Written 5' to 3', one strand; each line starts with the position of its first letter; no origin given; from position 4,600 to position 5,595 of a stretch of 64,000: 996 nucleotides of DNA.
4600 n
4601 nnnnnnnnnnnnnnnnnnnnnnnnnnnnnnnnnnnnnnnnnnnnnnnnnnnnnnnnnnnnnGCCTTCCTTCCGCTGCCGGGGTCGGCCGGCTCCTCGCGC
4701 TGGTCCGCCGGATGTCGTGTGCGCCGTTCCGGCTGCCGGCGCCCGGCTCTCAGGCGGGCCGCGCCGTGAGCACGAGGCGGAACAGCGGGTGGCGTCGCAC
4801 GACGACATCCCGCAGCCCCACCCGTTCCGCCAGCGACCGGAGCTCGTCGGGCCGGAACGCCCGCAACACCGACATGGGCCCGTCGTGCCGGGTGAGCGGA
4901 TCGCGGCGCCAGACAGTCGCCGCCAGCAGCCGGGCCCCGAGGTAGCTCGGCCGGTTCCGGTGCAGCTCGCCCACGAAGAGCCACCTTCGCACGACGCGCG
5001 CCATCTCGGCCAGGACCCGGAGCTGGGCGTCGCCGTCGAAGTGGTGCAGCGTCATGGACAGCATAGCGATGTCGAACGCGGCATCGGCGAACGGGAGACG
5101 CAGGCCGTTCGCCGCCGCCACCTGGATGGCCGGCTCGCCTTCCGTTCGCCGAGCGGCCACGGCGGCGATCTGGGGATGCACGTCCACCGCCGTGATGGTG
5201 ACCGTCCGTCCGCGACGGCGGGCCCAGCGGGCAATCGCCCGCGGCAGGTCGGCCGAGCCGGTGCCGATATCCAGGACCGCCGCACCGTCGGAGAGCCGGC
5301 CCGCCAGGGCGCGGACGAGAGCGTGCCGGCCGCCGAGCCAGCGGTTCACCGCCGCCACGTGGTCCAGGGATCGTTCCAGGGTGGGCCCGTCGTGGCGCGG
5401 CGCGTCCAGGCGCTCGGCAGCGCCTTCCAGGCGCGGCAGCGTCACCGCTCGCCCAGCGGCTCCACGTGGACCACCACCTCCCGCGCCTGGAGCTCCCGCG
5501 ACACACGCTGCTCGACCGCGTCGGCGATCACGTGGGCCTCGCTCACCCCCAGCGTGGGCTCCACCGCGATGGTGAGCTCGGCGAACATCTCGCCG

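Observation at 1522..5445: Candidate minimal aromatic polyketide / phenolic lipid pathway: methyltransferase, FAD enzyme, TcmN-like cyclase and a single FabF-like KS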

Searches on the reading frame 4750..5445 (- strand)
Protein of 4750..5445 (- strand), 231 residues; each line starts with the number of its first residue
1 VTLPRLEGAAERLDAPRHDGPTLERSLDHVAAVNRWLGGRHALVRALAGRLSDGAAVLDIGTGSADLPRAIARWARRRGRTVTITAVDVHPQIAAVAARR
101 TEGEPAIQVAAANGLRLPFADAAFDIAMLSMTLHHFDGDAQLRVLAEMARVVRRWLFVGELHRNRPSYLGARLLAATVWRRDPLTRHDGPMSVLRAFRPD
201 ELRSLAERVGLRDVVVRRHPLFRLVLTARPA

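Call 3: search_protein_families(library=pfam, proteins=[window:4750-5445:-], max_evalue=0.01)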
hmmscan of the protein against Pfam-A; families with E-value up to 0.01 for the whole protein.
window:4750-5445:- (231 aa): 7 families
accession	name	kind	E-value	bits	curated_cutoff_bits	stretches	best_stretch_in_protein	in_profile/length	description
PF13649.12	Methyltransf_25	-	5e-15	56.4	27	1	57-153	1-94/97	Methyltransferase domain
PF08241.18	Methyltransf_11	-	6.8e-15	55.9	21.2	1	58-153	1-88/95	Methyltransferase domain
PF01209.24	Ubie_methyltran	-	3.2e-10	40.2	20.1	1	53-153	47-144/233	ubiE/COQ5 methyltransferase family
PF13489.12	Methyltransf_23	-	7.9e-08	32.6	27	1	43-214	12-162/164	Methyltransferase domain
PF08242.18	Methyltransf_12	-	1.9e-07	32.1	30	1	58-153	1-93/98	Methyltransferase domain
PF13847.12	Methyltransf_31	-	0.0001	22.4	27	1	52-152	2-101/145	Methyltransferase domain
PF07021.18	MetW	-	0.0022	18.1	21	1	50-155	10-105/193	Methionine biosynthesis protein MetW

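Call 4: search_protein_families(library=ncbifam, proteins=[window:4750-5445:-], max_evalue=0.01)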
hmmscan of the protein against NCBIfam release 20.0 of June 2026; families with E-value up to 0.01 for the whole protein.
window:4750-5445:- (231 aa): 21 families
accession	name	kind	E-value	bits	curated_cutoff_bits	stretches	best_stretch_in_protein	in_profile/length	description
NF004851.0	PRK06202.1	equivalog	1.7e-38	132.4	243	1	6-230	10-231/237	hypothetical protein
TIGR01934.1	MenG_MenH_UbiE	subfamily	7.2e-11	41.8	158.35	1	53-154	39-135/223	ubiquinone/menaquinone biosynthesis methyltransferase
NF043040.1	corrin_prot_MT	hypoth_equivalog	2.4e-10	40.2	180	1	38-154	25-141/216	corrinoid protein-associated methyltransferase CpaM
NF001244.0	PRK00216.1-5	equivalog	1.9e-08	33.9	216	1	53-155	48-148/236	bifunctional demethylmenaquinone methyltransferase/2-methoxy-6-polyprenyl-1,4-benzoquinol methylase UbiE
NF001241.0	PRK00216.1-2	equivalog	2.4e-08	33.9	327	1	44-153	44-140/231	demethylmenaquinone methyltransferase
TIGR02752.1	MenG_heptapren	equivalog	1.3e-07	31.4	419.85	1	40-167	34-156/231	demethylmenaquinone methyltransferase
NF001243.0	PRK00216.1-4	equivalog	1.3e-07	31.2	235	1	35-159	31-150/237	demethylmenaquinone methyltransferase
TIGR02081.1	metW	equivalog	1.4e-07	31.2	189.5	1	46-154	6-104/194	methionine biosynthesis protein MetW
NF001240.0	PRK00216.1-1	equivalog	2.1e-07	30.2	378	1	51-153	61-161/251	bifunctional demethylmenaquinone methyltransferase/2-methoxy-6-polyprenyl-1,4-benzoquinol methylase UbiE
NF045667.1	MTase_DVU1556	equivalog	3.6e-07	29.8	155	1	49-168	18-129/213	DVU_1556 family methyltransferase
NF052510.1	methyltran_MpqE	exception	4.9e-07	29.4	335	1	52-153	45-144/234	methyl-plastoquinone biosynthesis methyltransferase MpqE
NF004452.0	PRK05785.1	equivalog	2.2e-06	27.3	207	1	33-157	34-143/228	hypothetical protein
NF038261.1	rhodoquin_RquA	equivalog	2.5e-06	27.4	175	1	24-153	19-146/218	rhodoquinone biosynthesis methyltransferase RquA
TIGR02072.1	BioC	equivalog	2.8e-06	27.3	184.95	1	41-153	21-125/244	malonyl-ACP O-methyltransferase BioC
NF041255.1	mycofact_MftM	equivalog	3.7e-06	26.5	200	1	44-158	130-239/289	mycofactocin oligosaccharide methyltransferase MftM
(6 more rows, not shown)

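Call 18: search_solved_structures(query=window:4750-5445:-, max_evalue=0.001)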
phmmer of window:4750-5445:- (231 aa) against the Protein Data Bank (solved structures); distinct sequences matched with E-value up to 0.001: 3.
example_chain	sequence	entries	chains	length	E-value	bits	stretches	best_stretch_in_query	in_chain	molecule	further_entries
3bus_A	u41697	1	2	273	4.9e-06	29.6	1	52-154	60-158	Methyltransferase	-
6uv6_A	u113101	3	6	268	5.7e-05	26.1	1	56-154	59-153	D-glucose O-methyltransferase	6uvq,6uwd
5gm1_A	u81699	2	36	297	0.00037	23.5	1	54-151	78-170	O-methylransferase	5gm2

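Call 58: search_dna_similar(query=window:4750-5445:-, collection=plasmids, mode=protein, max_evalue=1e-8, max_rows=30)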
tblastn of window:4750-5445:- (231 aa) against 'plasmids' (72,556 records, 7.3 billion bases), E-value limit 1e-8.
Records with a match: 10; places in all: 10; records where one place covers at least 80% of the query: 5.
Best place of each record, by identity: <60% 10.
By first word of the organism name: Sphingobium 3; Novosphingobium 3; Paludisphaera 1; Falsirhodobacter 1; Methylobacterium 1; Paenibacillus 1.
By predicted mobility (MOB-suite, as given by PLSDB): non-mobilizable 7; mobilizable 2; conjugative 1.
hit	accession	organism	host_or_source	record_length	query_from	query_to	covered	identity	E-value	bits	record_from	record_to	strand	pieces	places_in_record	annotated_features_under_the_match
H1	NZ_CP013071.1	Sphingobium indicum B90A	sugarcane rhizosphere soil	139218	11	226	94%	34.2%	5e-10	66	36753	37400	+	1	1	methyltransferase domain-containing protein | FAD-dependent monooxygenase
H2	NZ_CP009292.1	Novosphingobium pentaromativorans US6-1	mud sediment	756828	11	229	95%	32.9%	1e-10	68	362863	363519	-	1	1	methyltransferase domain-containing protein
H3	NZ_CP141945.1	Novosphingobium sp. RL4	Rheum palmatum L.,Single ...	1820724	11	226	94%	32.3%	7e-9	62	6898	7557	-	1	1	none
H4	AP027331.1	Sphingobium sp. TomTYG65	-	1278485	11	226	94%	32.3%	3e-10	67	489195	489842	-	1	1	hypothetical protein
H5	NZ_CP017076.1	Novosphingobium resinovorum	single cell,soil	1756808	11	226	94%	31.2%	5e-9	63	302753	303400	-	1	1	none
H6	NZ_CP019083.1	Paludisphaera borealis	-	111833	57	230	75%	34.7%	2e-9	64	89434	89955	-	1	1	methyltransferase domain-containing protein | NAD(P)/FAD-dependent oxidoreductase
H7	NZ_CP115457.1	Sphingobium yanoikuyae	cell culture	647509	57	227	74%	34.9%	3e-13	76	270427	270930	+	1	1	methyltransferase domain-containing protein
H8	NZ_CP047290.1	Falsirhodobacter algicola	Grateloupia sp.,single cell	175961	49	207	69%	37.3%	7e-10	66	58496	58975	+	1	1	methyltransferase domain-containing protein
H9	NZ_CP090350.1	Methylobacterium oryzae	single cell,soil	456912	59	226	73%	33.7%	3e-9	64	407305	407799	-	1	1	methyltransferase domain-containing protein | FAD-dependent monooxygenase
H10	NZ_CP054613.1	Paenibacillus cellulosilyticus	cell culture,soil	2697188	56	223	73%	33.3%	3e-9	64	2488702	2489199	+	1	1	none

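Call 59: get_annotated_region(hit=H1, flank=6000)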
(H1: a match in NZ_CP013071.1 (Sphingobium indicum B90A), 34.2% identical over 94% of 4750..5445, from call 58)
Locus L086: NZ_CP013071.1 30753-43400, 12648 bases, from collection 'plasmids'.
description: Sphingobium indicum B90A plasmid pSRL1, complete sequence
organism: Sphingobium indicum B90A (NCBI taxid 861109)
taxonomy: Bacteria; Pseudomonadota; Alphaproteobacteria; Sphingomonadales; Sphingomonadaceae; Sphingobium; Sphingobium indicum; Sphingobium indicum B90A
host: -; source: sugarcane rhizosphere soil; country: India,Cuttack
typing (MOB-suite, as given by PLSDB): mobilizable; replicon rep_cluster_647; relaxase MOBP
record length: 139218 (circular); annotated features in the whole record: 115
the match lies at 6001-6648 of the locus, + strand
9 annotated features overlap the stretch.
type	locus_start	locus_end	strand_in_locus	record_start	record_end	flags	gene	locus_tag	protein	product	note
CDS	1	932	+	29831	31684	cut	ilvD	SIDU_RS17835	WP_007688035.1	dihydroxy-acid dehydratase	GO:0009082 - branched-chain amino acid biosynthetic process [Evidence IEA]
CDS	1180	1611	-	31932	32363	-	-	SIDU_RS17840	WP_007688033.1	MarR family winged helix-turn-helix transcriptional regulator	GO:0006355 - regulation of DNA-templated transcription [Evidence IEA]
CDS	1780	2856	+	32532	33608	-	-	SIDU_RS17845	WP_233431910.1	HlyD family secretion protein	GO:0055085 - transmembrane transport [Evidence IEA]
CDS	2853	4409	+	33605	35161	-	-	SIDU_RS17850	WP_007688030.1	DHA2 family efflux MFS transporter permease subunit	GO:0009410 - response to xenobiotic stimulus [Evidence IEA]; GO:0006855 - xenobiotic transmembrane transport [Evidence ...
CDS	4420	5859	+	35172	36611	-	-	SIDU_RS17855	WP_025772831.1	efflux transporter outer membrane subunit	GO:0006810 - transport [Evidence IEA]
CDS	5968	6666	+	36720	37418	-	-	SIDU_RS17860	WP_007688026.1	methyltransferase domain-containing protein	-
CDS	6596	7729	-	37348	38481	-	-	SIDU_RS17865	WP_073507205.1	FAD-dependent monooxygenase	-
CDS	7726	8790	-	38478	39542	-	-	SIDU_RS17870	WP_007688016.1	type III polyketide synthase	-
CDS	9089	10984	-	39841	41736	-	-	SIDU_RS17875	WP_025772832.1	potassium transporter Kup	-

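Call 60: get_annotated_region(hit=H6, flank=6000)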
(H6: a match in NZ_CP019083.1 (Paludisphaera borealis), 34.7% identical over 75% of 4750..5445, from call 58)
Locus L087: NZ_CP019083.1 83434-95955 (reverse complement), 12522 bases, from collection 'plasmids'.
description: Paludisphaera borealis strain PX4 plasmid PALBO1, complete sequence
organism: Paludisphaera borealis (NCBI taxid 1387353)
taxonomy: Bacteria; Planctomycetota; Planctomycetia; Isosphaerales; Isosphaeraceae; Paludisphaera; Paludisphaera borealis
host: -; source: -; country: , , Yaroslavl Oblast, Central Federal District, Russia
typing (MOB-suite, as given by PLSDB): non-mobilizable; replicon rep_cluster_171
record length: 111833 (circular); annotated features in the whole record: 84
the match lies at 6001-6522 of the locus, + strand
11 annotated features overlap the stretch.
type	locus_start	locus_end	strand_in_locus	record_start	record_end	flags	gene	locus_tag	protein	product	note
CDS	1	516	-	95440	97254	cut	-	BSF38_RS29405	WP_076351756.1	AI-2E family transporter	GO:1905887 - autoinducer AI-2 transmembrane transport [Evidence IEA]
CDS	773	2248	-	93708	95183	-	-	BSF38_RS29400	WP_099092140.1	sigma-54 dependent transcriptional regulator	GO:0006355 - regulation of DNA-templated transcription [Evidence IEA]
CDS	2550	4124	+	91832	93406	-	-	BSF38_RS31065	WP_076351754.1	PAS domain-containing sensor histidine kinase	-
CDS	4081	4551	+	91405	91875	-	-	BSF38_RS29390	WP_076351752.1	response regulator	-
CDS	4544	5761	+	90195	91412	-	-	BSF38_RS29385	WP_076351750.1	hybrid sensor histidine kinase/response regulator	-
CDS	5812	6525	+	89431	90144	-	-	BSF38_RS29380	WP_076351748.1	methyltransferase domain-containing protein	-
CDS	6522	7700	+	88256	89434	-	-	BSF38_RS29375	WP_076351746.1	NAD(P)/FAD-dependent oxidoreductase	-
CDS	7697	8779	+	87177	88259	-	-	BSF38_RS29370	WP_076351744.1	type III polyketide synthase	-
CDS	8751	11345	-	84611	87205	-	-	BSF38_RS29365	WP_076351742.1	serine/threonine-protein kinase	GO:0006468 - protein phosphorylation [Evidence IEA]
CDS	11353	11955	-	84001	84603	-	-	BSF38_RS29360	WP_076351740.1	sigma-70 family RNA polymerase sigma factor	GO:0006352 - DNA-templated transcription initiation [Evidence IEA]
CDS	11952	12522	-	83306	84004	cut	-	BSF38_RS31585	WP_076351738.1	hypothetical protein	-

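Call 61: get_annotated_region(hit=H9, flank=6000)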
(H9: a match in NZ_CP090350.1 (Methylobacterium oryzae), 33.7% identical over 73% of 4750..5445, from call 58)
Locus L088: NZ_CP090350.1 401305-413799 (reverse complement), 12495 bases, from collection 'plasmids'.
description: Methylobacterium oryzae strain H33R-06 plasmid unnamed1, complete sequence
organism: Methylobacterium oryzae (NCBI taxid 334852)
taxonomy: Bacteria; Pseudomonadota; Alphaproteobacteria; Hyphomicrobiales; Methylobacteriaceae; Methylobacterium; Methylobacterium oryzae
host: -; source: single cell,soil; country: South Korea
typing (MOB-suite, as given by PLSDB): mobilizable; relaxase MOBP
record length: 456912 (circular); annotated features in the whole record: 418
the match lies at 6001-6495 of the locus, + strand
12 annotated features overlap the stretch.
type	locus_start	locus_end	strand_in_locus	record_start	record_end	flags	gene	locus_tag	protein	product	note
CDS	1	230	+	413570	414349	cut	-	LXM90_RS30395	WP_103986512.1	alpha/beta hydrolase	-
CDS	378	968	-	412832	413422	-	-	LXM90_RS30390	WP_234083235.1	response regulator transcription factor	GO:0000160 - phosphorelay signal transduction system [Evidence IEA]; GO:0006355 - regulation of DNA-templated ...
CDS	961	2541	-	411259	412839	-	-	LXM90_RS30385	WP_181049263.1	ATP-binding protein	-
CDS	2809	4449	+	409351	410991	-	-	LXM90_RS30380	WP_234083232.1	DHA2 family efflux MFS transporter permease subunit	GO:0009410 - response to xenobiotic stimulus [Evidence IEA]; GO:0006855 - xenobiotic transmembrane transport [Evidence ...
CDS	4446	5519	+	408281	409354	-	-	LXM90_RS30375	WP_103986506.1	type III polyketide synthase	-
CDS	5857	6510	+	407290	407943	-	-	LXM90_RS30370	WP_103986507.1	methyltransferase domain-containing protein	-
CDS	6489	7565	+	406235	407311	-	-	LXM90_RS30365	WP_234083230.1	FAD-dependent monooxygenase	-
CDS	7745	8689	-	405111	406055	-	-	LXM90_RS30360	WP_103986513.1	AraC family transcriptional regulator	GO:0006355 - regulation of DNA-templated transcription [Evidence IEA]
CDS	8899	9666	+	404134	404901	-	-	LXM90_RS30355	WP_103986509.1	alpha/beta hydrolase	-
CDS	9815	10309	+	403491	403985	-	-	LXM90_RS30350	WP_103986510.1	DUF302 domain-containing protein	-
CDS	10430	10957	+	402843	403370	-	-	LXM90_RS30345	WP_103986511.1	hypothetical protein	-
CDS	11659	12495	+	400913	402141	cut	-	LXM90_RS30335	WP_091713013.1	IS3 family transposase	-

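Call 63: search_protein_families(library=ncbifam, proteins=[L087:5812-6525:+, L086:5968-6666:+, L088:5857-6510:+, L087:6522-7700:+, L087:7697-8779:+], max_evalue=1e-10)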
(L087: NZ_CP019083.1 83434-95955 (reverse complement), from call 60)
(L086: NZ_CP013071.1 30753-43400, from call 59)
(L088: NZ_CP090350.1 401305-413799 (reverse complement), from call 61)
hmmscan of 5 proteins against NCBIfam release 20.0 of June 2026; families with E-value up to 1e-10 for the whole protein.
L087:5812-6525:+ (237 aa): 1 family
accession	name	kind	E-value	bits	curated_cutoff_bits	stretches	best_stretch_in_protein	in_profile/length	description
NF004851.0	PRK06202.1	equivalog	4.9e-69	232.4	243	1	6-236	9-231/237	hypothetical protein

L086:5968-6666:+ (232 aa): 1 family
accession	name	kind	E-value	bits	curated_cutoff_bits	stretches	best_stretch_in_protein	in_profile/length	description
NF004851.0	PRK06202.1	equivalog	5.4e-47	160.2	243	1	7-226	10-226/237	hypothetical protein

L088:5857-6510:+ (217 aa): 1 family
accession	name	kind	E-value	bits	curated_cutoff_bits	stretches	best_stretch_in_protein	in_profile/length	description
NF004851.0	PRK06202.1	equivalog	1.2e-41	142.7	243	1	1-213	17-227/237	hypothetical protein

L087:6522-7700:+ (392 aa): 9 families
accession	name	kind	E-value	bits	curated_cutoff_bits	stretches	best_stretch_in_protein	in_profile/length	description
TIGR02032.1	GG-red-SF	subfamily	2.2e-33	116.2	158.8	1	16-311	1-292/297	geranylgeranyl reductase family protein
NF045655.1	MkRedMenJ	equivalog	1.8e-19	70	700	1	15-165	4-158/406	menaquinone reductase MenJ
NF049967.1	QhpG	equivalog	3.8e-19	68.9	240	1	18-312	1-282/423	flavin-dependent monooxygenase QhpG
NF041080.1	DGGGPL_reductase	equivalog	4.6e-15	55.4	580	0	16-168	2-157/447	digeranylgeranylglycerophospholipid reductase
TIGR02023.1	BchP-ChlP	subfamily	2e-13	50.1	343.3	0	17-164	2-146/388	geranylgeranyl diphosphate reductase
NF041160.1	DGGPL_Thplmales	equivalog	9.4e-13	47.8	780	0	15-61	3-50/396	digeranylgeranylglycerophospholipid reductase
NF004829.0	PRK06183.1-3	subfamily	1.6e-11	43.7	390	0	12-72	5-65/520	bifunctional 3-(3-hydroxy-phenyl)propionate/3-hydroxycinnamic acid hydroxylase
NF033113.0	halo_ClmS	equivalog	2e-11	43.1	900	0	17-72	4-58/570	chloramphenicol-biosynthetic FADH2-dependent halogenase CmlS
NF008519.0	PRK11445.1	equivalog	8.8e-11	41.6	303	0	15-72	3-63/355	FAD-binding protein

L087:7697-8779:+ (360 aa): 3 families
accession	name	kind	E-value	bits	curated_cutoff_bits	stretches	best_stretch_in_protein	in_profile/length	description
NF042429.2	DHPHCoAsyn_DpgA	equivalog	1.2e-48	165.8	425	1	79-359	58-348/350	3,5-dihydroxyphenylacetyl-CoA synthase DpgA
NF006829.0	PRK09352.1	subfamily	9.2e-16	57.7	249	1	83-359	45-319/322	beta-ketoacyl-ACP synthase 3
TIGR00747.1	fabH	subfamily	4.3e-13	49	292.1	1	84-359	44-320/322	beta-ketoacyl-ACP synthase III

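Call 82: get_annotated_region(hit=H2, flank=3500)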
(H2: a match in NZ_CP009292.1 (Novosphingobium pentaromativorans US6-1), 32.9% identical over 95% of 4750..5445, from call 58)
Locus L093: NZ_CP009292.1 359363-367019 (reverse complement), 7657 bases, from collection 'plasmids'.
description: Novosphingobium pentaromativorans US6-1 plasmid pLA3, complete sequence
organism: Novosphingobium pentaromativorans US6-1 (NCBI taxid 1088721)
taxonomy: Bacteria; Pseudomonadota; Alphaproteobacteria; Sphingomonadales; Sphingomonadaceae; Novosphingobium; Novosphingobium pentaromativorans; Novosphingobium pentaromativorans US6-1
host: -; source: mud sediment; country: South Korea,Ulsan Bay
typing (MOB-suite, as given by PLSDB): non-mobilizable
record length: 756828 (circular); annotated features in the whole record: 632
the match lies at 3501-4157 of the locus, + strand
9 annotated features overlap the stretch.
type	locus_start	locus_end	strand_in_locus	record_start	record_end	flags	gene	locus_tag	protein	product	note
CDS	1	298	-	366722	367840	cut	-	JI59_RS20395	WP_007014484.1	FAD-dependent monooxygenase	-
CDS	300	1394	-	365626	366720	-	-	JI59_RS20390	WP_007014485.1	type III polyketide synthase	-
CDS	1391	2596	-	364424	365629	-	-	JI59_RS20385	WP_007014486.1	beta-ketoacyl-[acyl-carrier-protein] synthase family protein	GO:0006633 - fatty acid biosynthetic process [Evidence IEA]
CDS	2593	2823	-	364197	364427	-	-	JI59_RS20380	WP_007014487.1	phosphopantetheine-binding protein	-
CDS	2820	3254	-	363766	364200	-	-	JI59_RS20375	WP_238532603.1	DUF2147 domain-containing protein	-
CDS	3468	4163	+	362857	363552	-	-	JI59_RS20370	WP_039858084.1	methyltransferase domain-containing protein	-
CDS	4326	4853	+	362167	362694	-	-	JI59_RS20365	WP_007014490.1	RNA polymerase sigma factor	GO:0006352 - DNA-templated transcription initiation [Evidence IEA]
CDS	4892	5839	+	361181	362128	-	-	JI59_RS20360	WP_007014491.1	FecR domain-containing protein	-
CDS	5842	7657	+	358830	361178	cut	-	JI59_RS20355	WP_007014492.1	TonB-dependent receptor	-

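Call 83: get_annotated_region(hit=H7, flank=3500)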
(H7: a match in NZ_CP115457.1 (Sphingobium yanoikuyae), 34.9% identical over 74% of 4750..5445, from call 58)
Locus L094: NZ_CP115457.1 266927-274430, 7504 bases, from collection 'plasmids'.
description: Sphingobium yanoikuyae strain CC4533 plasmid pKN1, complete sequence
organism: Sphingobium yanoikuyae (NCBI taxid 13690)
taxonomy: Bacteria; Pseudomonadota; Alphaproteobacteria; Sphingomonadales; Sphingomonadaceae; Sphingobium; Sphingobium yanoikuyae
host: -; source: cell culture; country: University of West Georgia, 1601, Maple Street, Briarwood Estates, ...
typing (MOB-suite, as given by PLSDB): non-mobilizable; mating-pair formation MPF_F
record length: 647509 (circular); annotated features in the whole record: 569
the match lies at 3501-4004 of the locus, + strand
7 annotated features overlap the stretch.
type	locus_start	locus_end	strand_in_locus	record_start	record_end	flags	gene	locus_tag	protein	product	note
CDS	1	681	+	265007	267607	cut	-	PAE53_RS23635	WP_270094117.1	PAS domain-containing protein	-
CDS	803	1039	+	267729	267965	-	-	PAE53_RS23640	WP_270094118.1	phosphopantetheine-binding protein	-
CDS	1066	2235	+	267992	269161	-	-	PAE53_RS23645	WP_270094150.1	beta-ketoacyl-[acyl-carrier-protein] synthase family protein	GO:0006633 - fatty acid biosynthetic process [Evidence IEA]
CDS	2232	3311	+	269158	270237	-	-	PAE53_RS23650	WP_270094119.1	type III polyketide synthase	-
CDS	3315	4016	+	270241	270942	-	-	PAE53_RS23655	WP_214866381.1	methyltransferase domain-containing protein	-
CDS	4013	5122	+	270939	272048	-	-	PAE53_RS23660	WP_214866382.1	NAD(P)-binding protein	-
CDS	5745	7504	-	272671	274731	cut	-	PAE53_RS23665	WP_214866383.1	NAD(+) synthase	GO:0009435 - NAD biosynthetic process [Evidence IEA]; GO:0006807 - nitrogen compound metabolic process [Evidence IEA]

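Call 84: get_annotated_region(hit=H8, flank=3500)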
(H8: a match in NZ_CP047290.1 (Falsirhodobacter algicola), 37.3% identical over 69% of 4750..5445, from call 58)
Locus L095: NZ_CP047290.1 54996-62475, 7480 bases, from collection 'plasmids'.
description: Falsirhodobacter algicola strain PG104 plasmid unnamed1, complete sequence
organism: Falsirhodobacter algicola (NCBI taxid 2692330)
taxonomy: Bacteria; Pseudomonadota; Alphaproteobacteria; Rhodobacterales; Paracoccaceae; Falsirhodobacter; Falsirhodobacter algicola
host: -; source: Grateloupia sp.,single cell; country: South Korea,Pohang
typing (MOB-suite, as given by PLSDB): non-mobilizable
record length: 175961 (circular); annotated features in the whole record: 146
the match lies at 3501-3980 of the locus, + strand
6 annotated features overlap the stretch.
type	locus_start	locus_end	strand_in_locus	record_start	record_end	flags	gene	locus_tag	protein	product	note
CDS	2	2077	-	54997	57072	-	-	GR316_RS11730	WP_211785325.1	TonB-dependent siderophore receptor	GO:0015891 - siderophore transport [Evidence IEA]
CDS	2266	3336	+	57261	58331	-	-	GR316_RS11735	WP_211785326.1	type III polyketide synthase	-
CDS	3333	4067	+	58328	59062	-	-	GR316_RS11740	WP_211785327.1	methyltransferase domain-containing protein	-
CDS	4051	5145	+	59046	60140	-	-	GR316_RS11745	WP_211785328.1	FAD-dependent monooxygenase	-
CDS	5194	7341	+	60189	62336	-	-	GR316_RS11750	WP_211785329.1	histidine kinase dimerization/phosphoacceptor domain -containing protein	-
CDS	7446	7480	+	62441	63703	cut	-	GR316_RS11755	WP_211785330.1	aromatic acid/H+ symport family MFS transporter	GO:0055085 - transmembrane transport [Evidence IEA]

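Call 85: get_annotated_region(hit=H10, flank=3500)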
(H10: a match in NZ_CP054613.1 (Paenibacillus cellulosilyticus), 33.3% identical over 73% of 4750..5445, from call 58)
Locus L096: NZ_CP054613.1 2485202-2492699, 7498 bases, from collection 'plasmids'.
description: Paenibacillus cellulosilyticus strain KACC 14175 plasmid unnamed4, complete sequence
organism: Paenibacillus cellulosilyticus (NCBI taxid 375489)
taxonomy: Bacteria; Bacillota; Bacilli; Bacillales; Paenibacillaceae; Paenibacillus; Paenibacillus cellulosilyticus
host: -; source: cell culture,soil; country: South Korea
typing (MOB-suite, as given by PLSDB): non-mobilizable
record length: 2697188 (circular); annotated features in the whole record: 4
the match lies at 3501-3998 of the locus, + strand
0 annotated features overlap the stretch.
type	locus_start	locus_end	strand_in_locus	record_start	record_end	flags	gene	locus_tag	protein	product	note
